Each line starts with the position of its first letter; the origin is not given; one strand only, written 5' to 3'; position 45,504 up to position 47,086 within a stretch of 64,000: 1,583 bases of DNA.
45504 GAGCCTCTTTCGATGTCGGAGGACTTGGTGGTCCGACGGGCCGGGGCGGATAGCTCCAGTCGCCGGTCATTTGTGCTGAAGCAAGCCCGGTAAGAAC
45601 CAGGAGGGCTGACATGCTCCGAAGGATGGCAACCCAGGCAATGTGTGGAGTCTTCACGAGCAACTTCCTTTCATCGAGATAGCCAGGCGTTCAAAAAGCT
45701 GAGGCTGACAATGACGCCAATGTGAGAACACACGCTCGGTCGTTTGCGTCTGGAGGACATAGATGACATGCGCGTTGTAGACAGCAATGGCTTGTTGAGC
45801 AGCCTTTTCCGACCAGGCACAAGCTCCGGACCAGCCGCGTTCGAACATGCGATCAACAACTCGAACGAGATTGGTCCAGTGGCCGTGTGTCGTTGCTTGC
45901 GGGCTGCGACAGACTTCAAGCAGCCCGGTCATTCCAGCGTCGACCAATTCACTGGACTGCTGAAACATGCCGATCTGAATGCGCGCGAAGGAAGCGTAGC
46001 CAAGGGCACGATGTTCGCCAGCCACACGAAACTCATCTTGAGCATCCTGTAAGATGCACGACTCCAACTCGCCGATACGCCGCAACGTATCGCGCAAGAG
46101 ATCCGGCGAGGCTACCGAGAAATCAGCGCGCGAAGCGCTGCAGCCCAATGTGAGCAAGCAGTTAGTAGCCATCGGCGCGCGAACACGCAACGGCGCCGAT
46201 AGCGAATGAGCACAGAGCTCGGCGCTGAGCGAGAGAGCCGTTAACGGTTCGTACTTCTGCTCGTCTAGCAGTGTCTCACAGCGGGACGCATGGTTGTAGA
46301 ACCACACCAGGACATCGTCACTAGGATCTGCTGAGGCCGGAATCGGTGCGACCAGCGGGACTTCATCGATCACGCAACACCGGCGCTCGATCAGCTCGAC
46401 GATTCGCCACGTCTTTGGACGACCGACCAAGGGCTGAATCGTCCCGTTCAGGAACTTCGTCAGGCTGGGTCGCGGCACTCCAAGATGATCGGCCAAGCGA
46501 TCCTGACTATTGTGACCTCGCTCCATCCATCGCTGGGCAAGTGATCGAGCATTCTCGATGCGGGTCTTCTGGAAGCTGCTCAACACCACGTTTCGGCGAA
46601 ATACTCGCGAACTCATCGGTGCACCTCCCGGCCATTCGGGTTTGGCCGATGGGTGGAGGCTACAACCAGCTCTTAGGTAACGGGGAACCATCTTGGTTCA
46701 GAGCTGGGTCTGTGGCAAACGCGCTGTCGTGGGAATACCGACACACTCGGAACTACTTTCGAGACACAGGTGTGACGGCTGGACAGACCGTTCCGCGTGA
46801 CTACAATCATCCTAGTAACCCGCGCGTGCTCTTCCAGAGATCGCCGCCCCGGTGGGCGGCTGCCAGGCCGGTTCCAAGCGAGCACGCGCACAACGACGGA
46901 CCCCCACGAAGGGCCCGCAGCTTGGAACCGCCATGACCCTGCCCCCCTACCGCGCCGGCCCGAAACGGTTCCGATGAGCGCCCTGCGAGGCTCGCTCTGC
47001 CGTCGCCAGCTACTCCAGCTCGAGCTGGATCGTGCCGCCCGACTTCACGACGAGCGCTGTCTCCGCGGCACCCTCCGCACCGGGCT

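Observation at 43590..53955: ~10 kb lower-G+C segment encoding only uncharacterised exported proteins, an HTH protein, an S1 protease lipoprotein and a ParB-like fragment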

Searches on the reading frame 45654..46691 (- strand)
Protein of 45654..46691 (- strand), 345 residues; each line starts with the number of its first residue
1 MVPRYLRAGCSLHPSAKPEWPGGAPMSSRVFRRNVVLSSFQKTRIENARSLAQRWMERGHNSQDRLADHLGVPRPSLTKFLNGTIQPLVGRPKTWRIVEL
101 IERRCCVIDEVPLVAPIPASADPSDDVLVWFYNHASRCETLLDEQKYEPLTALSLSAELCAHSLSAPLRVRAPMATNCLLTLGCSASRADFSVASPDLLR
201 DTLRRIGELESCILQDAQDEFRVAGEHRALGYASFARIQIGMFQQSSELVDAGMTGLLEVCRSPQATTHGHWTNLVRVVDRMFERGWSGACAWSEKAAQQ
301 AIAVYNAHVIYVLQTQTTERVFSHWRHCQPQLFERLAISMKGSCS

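Call 5: search_protein_families(library=pfam, proteins=[window:45654-46691:-], max_evalue=0.1)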
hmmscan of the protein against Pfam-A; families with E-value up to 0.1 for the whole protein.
window:45654-46691:- (345 aa): 2 families
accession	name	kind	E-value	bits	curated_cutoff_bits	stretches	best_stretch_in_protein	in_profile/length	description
PF01381.28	HTH_3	-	0.03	14.8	23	1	57-87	6-36/55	Helix-turn-helix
PF13560.12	HTH_31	-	0.033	14.9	27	1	57-107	11-56/64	Helix-turn-helix domain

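Call 6: search_protein_families(library=ncbifam, proteins=[window:45654-46691:-], max_evalue=0.1)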
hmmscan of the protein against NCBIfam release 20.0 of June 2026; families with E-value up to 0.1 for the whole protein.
window:45654-46691:- (345 aa): 0 families

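Call 9: search_protein_families(library=padloc, proteins=[window:45654-46691:-], max_evalue=0.1)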
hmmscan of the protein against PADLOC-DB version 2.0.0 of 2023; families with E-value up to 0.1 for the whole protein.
window:45654-46691:- (345 aa): 0 families

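Call 33: search_protein_families(library=phrogs, proteins=[window:45654-46616:-], max_evalue=0.01)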
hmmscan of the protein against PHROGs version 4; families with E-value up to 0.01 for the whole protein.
window:45654-46616:- (320 aa): 0 families

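Call 60: find_homologous_proteins(query=window:45654-46616:-, max_evalue=0.01)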
Query window:45654-46616:- (320 aa): 1 proteins with E <= 0.01 among 1668 candidates.
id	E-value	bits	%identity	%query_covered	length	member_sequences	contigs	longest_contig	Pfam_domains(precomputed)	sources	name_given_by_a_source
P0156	2.2e-207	705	100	97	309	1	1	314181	-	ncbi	ncbi:MAG: hypothetical protein ACT4PU_00565 [Planctomycetota bacterium]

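Call 67: search_protein_families(library=pfam, proteins=[L005:13-1545:+, L005:2827-3603:-, L006:2242-4080:+, L006:10-1032:+, L007:1161-2420:+, L008:1859-3451:+, L008:10-972:+, L010:1130-2359:-, L004:8539-9879:+, L004:11033-12277:+], max_evalue=0.01)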
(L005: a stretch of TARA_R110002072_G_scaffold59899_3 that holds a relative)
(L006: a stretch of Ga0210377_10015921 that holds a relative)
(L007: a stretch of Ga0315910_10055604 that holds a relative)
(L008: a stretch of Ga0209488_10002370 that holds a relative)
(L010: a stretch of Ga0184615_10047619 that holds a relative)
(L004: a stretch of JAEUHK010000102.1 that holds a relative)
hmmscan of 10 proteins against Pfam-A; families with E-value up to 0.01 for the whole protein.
L005:13-1545:+ (510 aa): 1 family
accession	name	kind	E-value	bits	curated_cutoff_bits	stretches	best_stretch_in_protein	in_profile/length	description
PF02128.21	Peptidase_M36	-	6.7e-44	151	23.3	1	174-465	29-350/368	Fungalysin metallopeptidase (M36)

L005:2827-3603:- (258 aa): 0 families

L006:2242-4080:+ (612 aa): 1 family
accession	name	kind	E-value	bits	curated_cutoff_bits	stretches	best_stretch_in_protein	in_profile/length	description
PF00082.27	Peptidase_S8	-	2.7e-30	106.1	21.8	1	205-477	1-275/288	Subtilase family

L006:10-1032:+ (340 aa): 4 families
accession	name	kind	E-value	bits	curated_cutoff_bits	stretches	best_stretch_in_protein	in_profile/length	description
PF00413.30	Peptidase_M10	-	8e-09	36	24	1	143-262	4-127/159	Matrixin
PF01400.30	Astacin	-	1.6e-05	25.1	22.5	1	244-266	79-101/189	Astacin (Peptidase family M12A)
PF13688.12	Reprolysin_5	-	8e-05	23.4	27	1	241-279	139-184/196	Metallo-peptidase family M12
PF11195.14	Tad2-like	-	0.002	19.1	25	0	56-146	4-66/73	Thoeris anti-defense 2-like domain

L007:1161-2420:+ (419 aa): 0 families

L008:1859-3451:+ (530 aa): 2 families
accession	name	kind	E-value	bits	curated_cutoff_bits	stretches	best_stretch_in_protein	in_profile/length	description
PF00144.29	Beta-lactamase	-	3.4e-62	210.9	27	1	104-417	1-313/329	Beta-lactamase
PF11954.13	DUF3471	-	1.1e-10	42.3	29.3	1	443-523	6-98/103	Domain of unknown function (DUF3471)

L008:10-972:+ (320 aa): 1 family
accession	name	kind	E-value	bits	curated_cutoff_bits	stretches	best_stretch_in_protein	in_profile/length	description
PF01734.28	Patatin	-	0.0033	18.1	27.7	1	1-159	30-183/191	Patatin-like phospholipase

L010:1130-2359:- (409 aa): 1 family
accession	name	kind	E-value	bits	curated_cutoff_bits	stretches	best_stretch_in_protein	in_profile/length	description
PF03415.19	Peptidase_C11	-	4.3e-43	148.7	25.8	2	162-403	106-356/359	Clostripain family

L004:8539-9879:+ (446 aa): 0 families

L004:11033-12277:+ (414 aa): 2 families
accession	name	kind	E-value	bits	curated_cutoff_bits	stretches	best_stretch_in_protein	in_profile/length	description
PF00089.32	Trypsin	-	5.3e-13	49.7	20.6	1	136-399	14-220/220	Trypsin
PF13365.12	Trypsin_2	-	5.6e-05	24.3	27.6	1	151-364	1-139/144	Trypsin-like peptidase domain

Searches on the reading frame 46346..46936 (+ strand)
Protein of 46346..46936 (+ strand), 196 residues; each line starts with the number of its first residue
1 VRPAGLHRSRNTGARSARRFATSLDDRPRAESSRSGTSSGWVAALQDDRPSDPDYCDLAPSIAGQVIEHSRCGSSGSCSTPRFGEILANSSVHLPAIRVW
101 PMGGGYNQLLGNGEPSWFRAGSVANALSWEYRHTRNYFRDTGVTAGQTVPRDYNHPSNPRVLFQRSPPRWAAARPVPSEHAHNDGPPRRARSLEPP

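Call 19: search_protein_families(library=pfam, proteins=[window:46346-46936:+], max_evalue=0.01)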
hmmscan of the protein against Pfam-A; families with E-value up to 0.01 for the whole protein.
window:46346-46936:+ (196 aa): 0 families
